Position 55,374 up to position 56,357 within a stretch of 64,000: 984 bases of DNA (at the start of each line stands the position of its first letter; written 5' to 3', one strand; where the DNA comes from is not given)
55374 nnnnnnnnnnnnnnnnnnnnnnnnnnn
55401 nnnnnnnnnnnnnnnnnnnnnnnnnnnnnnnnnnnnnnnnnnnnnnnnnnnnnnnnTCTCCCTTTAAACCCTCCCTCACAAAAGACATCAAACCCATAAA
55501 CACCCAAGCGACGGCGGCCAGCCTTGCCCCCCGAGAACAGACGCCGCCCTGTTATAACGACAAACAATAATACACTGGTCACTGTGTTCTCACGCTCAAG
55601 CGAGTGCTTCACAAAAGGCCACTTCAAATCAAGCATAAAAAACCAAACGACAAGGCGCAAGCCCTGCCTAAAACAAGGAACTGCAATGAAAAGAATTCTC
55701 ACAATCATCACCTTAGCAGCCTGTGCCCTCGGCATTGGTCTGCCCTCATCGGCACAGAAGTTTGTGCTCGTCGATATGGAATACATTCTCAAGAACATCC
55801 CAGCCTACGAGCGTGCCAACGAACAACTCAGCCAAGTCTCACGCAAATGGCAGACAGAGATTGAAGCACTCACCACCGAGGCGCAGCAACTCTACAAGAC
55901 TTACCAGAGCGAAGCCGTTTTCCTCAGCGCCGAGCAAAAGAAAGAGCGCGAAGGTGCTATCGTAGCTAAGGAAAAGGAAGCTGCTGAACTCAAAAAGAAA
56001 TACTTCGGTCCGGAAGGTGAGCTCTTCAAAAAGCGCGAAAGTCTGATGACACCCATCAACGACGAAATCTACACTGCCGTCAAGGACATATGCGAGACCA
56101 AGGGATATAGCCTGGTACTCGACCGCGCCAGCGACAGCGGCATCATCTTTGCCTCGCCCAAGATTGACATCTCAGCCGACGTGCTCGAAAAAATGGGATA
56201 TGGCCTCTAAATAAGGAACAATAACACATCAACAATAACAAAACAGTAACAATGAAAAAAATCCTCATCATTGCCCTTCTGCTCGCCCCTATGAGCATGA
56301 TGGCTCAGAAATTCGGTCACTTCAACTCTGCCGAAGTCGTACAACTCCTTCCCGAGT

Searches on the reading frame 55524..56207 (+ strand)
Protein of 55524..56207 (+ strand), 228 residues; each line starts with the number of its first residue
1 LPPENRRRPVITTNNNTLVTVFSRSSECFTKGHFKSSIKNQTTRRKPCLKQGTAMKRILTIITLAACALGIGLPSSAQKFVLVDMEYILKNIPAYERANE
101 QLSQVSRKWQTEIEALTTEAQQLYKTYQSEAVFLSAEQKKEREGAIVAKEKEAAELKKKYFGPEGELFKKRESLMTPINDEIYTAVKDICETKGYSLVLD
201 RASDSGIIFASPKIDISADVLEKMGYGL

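Call 67: search_protein_families(library=pfam, proteins=[window:55524-56207:+], max_evalue=0.00001)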
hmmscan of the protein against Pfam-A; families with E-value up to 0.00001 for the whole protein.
window:55524-56207:+ (228 aa): 1 family
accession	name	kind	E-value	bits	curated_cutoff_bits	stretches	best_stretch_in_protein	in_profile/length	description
PF03938.19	OmpH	-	6.6e-38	130.5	32.4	1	79-224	1-141/141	Outer membrane protein (OmpH-like)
